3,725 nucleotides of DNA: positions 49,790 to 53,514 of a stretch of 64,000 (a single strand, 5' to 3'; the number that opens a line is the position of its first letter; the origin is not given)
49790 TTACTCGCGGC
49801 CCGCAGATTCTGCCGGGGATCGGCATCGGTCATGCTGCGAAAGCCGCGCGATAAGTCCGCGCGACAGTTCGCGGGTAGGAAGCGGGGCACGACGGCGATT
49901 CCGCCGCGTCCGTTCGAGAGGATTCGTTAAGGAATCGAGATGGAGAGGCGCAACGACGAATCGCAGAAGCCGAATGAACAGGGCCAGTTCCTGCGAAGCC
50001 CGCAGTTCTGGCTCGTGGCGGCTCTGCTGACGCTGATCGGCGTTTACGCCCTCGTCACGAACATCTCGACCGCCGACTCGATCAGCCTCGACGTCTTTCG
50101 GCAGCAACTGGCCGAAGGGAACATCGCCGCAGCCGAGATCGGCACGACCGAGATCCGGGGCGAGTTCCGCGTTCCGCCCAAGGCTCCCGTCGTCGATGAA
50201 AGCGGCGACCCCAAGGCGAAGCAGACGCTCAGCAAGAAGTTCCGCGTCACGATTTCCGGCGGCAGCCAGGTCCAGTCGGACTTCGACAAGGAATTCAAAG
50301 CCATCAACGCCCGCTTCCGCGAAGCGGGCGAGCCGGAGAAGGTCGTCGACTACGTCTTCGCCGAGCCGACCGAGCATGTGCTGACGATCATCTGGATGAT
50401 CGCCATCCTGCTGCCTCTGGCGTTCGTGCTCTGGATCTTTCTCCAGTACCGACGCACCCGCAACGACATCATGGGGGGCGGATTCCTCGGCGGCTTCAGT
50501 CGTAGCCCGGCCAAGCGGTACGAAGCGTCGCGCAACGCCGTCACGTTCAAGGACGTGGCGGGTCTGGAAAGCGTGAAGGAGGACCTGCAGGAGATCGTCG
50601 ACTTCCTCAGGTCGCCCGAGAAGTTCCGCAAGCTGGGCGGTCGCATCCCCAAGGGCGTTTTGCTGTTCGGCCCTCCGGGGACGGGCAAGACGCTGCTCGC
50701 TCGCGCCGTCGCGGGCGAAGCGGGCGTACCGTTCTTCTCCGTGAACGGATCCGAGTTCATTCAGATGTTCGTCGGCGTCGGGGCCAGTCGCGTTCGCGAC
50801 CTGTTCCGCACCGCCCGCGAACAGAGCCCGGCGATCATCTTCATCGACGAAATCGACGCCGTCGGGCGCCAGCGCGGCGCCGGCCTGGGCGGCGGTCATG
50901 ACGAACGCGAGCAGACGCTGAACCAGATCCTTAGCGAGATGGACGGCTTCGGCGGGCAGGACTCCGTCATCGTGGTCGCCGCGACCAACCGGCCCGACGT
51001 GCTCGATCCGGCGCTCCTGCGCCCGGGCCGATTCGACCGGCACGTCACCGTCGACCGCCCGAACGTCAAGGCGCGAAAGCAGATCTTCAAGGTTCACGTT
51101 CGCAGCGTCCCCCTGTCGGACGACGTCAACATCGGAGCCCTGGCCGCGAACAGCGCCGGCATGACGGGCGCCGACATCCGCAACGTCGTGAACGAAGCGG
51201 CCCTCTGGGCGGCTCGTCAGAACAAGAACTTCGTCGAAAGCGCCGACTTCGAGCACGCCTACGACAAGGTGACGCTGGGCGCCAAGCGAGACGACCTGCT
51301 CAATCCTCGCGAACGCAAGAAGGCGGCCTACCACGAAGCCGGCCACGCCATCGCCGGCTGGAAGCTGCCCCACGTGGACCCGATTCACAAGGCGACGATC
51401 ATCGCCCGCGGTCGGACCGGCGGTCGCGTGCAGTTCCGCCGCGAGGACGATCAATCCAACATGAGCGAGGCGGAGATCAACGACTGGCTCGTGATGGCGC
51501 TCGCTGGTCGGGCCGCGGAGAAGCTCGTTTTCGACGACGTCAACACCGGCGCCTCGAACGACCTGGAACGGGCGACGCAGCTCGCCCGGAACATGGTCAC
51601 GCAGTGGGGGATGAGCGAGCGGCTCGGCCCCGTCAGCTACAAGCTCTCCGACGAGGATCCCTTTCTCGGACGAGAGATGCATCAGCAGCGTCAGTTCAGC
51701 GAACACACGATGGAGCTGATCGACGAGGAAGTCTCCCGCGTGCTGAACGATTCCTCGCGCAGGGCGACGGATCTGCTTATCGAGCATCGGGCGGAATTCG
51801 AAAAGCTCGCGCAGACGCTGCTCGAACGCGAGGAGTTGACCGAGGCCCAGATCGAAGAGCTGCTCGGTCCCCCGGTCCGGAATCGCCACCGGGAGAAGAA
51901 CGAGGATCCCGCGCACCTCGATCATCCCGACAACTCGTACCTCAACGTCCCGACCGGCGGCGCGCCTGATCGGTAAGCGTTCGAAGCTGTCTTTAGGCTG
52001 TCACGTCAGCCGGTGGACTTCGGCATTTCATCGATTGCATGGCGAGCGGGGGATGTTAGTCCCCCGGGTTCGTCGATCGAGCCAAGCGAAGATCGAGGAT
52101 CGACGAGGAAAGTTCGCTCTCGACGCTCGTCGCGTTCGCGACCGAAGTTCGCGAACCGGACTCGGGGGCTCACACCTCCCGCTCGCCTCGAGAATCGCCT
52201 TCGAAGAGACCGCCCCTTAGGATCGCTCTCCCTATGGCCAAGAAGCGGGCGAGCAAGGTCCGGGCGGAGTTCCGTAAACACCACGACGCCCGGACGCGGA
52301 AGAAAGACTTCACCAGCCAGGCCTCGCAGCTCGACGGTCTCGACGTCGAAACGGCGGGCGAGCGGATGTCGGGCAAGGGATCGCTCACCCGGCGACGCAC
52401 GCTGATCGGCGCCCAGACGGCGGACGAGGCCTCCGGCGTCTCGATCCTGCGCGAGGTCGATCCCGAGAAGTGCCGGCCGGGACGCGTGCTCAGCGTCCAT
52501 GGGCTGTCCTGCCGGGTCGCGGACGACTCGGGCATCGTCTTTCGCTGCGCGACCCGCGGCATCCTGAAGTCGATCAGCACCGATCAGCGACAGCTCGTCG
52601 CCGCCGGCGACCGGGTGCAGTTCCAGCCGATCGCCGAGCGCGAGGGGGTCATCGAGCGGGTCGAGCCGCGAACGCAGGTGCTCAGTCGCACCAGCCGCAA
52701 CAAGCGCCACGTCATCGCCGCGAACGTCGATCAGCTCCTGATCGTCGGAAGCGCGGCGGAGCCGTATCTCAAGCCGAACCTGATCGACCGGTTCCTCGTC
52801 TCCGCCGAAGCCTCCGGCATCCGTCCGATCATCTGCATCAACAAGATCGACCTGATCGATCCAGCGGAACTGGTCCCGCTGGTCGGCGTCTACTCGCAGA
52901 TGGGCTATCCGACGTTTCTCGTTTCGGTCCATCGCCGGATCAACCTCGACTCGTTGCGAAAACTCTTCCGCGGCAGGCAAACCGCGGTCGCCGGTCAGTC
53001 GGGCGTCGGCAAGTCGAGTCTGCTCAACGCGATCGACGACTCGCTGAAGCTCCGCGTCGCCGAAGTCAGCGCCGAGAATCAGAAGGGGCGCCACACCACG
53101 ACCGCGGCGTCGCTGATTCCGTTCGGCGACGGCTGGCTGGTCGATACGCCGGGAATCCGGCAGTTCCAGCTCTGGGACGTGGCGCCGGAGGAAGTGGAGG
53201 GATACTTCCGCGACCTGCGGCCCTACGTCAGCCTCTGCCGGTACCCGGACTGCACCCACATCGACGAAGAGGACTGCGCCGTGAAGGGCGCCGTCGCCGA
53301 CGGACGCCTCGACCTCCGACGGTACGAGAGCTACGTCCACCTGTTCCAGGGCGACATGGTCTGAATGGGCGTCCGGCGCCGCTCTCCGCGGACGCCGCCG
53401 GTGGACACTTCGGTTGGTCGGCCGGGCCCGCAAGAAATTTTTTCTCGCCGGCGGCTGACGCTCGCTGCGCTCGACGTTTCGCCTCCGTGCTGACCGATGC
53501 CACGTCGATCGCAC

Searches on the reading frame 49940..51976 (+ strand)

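Call 67: search_protein_families(library=pfam, proteins=[window:49940-51976:+], max_evalue=0.00001)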
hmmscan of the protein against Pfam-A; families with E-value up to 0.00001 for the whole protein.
window:49940-51976:+ (678 aa): 4 families
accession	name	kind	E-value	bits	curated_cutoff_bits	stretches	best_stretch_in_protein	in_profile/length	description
PF01434.24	Peptidase_M41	-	7e-63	212.4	29.9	1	454-641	3-191/191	Peptidase family M41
PF00004.35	AAA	-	2.9e-46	157.6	21.2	1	240-372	1-130/131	ATPase family associated with various cellular activities (AAA)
PF17862.7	AAA_lid_3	-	3e-10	39.9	27.2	1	395-438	1-44/45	AAA+ lid domain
PF07728.20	AAA_5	-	9.2e-07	29.4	22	1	239-360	1-136/139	AAA domain (dynein-related subfamily)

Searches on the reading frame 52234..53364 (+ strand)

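Call 67: search_protein_families(library=pfam, proteins=[window:52234-53364:+], max_evalue=0.00001)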
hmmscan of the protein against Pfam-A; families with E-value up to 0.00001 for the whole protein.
window:52234-53364:+ (376 aa): 2 families
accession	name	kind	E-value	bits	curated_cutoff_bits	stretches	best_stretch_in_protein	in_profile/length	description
PF03193.22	RsgA_GTPase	-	6.4e-58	195.9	30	1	143-314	1-174/174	RsgA GTPase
PF01926.29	MMR_HSR1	-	3e-06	27.8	21.9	1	250-311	2-57/113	50S ribosome-binding GTPase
